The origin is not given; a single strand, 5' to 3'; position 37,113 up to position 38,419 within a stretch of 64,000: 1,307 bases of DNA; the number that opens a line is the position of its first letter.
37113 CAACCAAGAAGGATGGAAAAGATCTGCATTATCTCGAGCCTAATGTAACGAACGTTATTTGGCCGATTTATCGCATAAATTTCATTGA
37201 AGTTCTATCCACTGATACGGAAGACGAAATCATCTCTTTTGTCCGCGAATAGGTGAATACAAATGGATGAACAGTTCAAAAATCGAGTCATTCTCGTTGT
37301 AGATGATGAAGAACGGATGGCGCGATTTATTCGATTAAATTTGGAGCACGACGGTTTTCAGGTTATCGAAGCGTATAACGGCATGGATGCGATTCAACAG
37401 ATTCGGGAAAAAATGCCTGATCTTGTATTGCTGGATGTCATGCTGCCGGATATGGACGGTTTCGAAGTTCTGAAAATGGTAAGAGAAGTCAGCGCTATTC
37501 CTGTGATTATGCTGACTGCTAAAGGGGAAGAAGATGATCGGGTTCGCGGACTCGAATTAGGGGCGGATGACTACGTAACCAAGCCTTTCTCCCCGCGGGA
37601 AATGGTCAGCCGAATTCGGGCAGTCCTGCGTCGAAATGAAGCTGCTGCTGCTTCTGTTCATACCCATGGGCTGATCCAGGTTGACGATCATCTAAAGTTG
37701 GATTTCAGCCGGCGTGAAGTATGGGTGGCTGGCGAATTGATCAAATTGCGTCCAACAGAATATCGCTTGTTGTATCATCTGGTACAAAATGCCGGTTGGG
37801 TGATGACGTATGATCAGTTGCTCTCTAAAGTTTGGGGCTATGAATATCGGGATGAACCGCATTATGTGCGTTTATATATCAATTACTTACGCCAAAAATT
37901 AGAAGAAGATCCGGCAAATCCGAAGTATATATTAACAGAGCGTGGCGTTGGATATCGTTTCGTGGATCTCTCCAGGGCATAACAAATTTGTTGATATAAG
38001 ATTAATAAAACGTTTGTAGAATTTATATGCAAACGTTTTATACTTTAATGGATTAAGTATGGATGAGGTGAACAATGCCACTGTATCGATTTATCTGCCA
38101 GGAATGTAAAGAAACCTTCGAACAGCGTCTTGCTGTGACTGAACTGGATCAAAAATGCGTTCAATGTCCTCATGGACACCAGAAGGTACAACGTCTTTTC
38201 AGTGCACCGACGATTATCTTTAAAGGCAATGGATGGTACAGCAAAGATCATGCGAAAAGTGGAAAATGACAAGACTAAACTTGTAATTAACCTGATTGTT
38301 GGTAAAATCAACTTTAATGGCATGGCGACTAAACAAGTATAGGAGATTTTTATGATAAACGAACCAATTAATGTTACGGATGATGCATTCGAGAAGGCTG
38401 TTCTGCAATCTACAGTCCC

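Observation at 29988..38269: Eukaryote-like Ser/Thr signalling island: two Hanks kinases (one with PQQ propeller), PP2C, J-domain–VWA fusion, FHA–zinc-ribbon, SH3b, DUF971, orphan OmpR regulator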

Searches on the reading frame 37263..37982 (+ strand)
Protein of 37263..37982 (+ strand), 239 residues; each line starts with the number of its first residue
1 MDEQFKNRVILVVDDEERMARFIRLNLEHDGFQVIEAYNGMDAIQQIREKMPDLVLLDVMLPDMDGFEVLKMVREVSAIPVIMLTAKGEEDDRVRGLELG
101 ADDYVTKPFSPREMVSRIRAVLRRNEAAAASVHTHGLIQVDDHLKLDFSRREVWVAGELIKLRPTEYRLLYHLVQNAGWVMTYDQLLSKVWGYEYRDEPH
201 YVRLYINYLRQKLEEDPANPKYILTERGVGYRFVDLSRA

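Call 3: search_protein_families(library=pfam, proteins=[window:37263-37982:+], max_evalue=0.01)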
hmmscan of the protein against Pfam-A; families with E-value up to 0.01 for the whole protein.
window:37263-37982:+ (239 aa): 2 families
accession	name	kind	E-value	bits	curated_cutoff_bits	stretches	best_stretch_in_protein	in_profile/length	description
PF00072.30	Response_reg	-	6.2e-33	113.7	30.2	1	10-119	1-111/111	Response regulator receiver domain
PF00486.34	Trans_reg_C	-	2.8e-26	91.8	26.2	1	158-233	2-77/77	Transcriptional regulatory protein, C terminal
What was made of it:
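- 37263..37982 (+): Orphan OmpR/PhoB-family response regulator, 239 aa, with an intact receiver (D14, D15, D58, T85, K107), T106 at the WalR-Thr101 position, and a winged-helix domain. Pfam Response_reg 6.2e-33, Trans_reg_C 2.8e-26 (call 3).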

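Call 70: search_protein_families(library=padloc, proteins=[window:37263-37982:+], max_evalue=0.001)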
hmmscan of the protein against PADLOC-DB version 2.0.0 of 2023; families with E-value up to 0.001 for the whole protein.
window:37263-37982:+ (239 aa): 3 families
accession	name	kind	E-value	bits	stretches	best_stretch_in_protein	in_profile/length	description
PDLC00405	SduA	-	8.9e-07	26.7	1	1-67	1-66/323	DUF4263 domain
PDLC04725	PDC-M60B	-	2.5e-05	22.1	1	8-65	4-63/158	-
PDLC04055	PD-T4-6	-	0.0002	18.2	1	5-129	363-490/496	-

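Call 71: search_protein_families(library=ncbifam, proteins=[window:37263-37982:+], max_evalue=0.001)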
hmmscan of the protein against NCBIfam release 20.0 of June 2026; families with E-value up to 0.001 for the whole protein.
window:37263-37982:+ (239 aa): 106 families (the best 25 are shown)
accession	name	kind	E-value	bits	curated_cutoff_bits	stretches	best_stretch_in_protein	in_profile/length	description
NF045944.1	ResRegRpaBCyano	equivalog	1.8e-69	233.6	330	1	11-233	1-227/229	response regulator transcription factor RpaB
NF040534.1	resp_reg_YycF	equivalog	4.7e-68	228.9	340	1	9-232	2-226/231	response regulator YycF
NF040689.1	MtrAB_MtrA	equivalog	7.7e-68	228.1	300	1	10-232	1-217/219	MtrAB system response regulator MtrA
TIGR02154.1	PhoB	equivalog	1.7e-65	220.5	296.2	1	8-233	3-225/226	phosphate regulon transcriptional regulator PhoB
NF033117.2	vanR_ACDEGLN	exception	3.1e-63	213.4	350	1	10-232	1-224/226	VanR-ABDEGLN family response regulator transcription factor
NF007820.0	PRK10529.1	equivalog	2e-62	210.6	325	1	9-234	3-224/225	two-component system response regulator KdpE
NF041733.1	resp_reg_CseB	equivalog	1.5e-57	194.6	350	1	10-234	3-227/228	two-component system response regulator CseB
NF008296.0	PRK11083.1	equivalog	1.1e-55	188.6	273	1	8-232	4-224/228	two-component system response regulator CreB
NF033120.0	vanR_FM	exception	1.5e-55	188.3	460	1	6-233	2-229/231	vancomycin resistance response regulator transcription factor, VanR-F/VanR-M family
NF053854.1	RespRegPhoBBctds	equivalog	4.1e-53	180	270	1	10-233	1-224/225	two-component system response regulator PhoB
TIGR01387.1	cztR_silR_copR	subfamily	3.9e-52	177.1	279.2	1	10-232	1-217/218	heavy metal response regulator transcription factor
NF007005.1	PRK09468.1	equivalog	3.9e-52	177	331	1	7-234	3-232/237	osmolarity response regulator transcription factor OmpR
NF000403.1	vanR-C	exception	7e-52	176.3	480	1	9-231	4-227/231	vancomycin resistance response regulator transcription factor VanR-C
NF007546.0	PRK10161.1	equivalog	2.1e-51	174.7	471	1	8-234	3-226/229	phosphate response regulator transcription factor PhoB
NF008199.0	PRK10955.1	equivalog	6e-50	170.3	341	1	10-235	4-230/232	envelope stress response regulator transcription factor CpxR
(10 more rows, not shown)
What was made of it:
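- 37263..37982 (+): Nearest NCBIfam models are RpaB, YycF/WalR and MtrA, all below cut-off (call 71).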

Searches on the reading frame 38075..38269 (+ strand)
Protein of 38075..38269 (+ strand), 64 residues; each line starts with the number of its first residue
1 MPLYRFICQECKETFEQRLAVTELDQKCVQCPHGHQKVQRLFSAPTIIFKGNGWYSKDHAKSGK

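Call 3: search_protein_families(library=pfam, proteins=[window:38075-38269:+], max_evalue=0.01)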
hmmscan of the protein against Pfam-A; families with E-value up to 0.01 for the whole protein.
window:38075-38269:+ (64 aa): 1 family
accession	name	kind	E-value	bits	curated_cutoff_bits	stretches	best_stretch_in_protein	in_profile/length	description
PF09723.15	Zn_ribbon_8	-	2.8e-09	37.3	34.4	1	1-42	1-41/41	Zinc ribbon domain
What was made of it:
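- Checked: Zn_ribbon_8 in 38075-38269 (call 3).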

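Call 71: search_protein_families(library=ncbifam, proteins=[window:38075-38269:+], max_evalue=0.001)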
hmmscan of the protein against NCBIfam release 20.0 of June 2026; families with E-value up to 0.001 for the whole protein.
window:38075-38269:+ (64 aa): 2 families
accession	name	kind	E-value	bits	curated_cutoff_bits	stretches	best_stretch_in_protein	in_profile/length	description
TIGR02605.1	CxxC_CxxC_SSSS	subfamily_domain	4.6e-14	52.2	31.3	1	1-53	1-52/52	FmdB family zinc ribbon protein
NF053663.1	RPWMISH_prot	domain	5.8e-05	23.8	120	1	1-47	1-46/115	RPWMISH domain-containing protein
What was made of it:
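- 38075..38696 (+): Variable downstream genes: FmdB-type zinc ribbon (38075-38269) and thioredoxin (38352-38696). They are possibly co-transcribed with the operon. Pfam Zn_ribbon_8 (call 3) and TIGR02605 (call 71).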
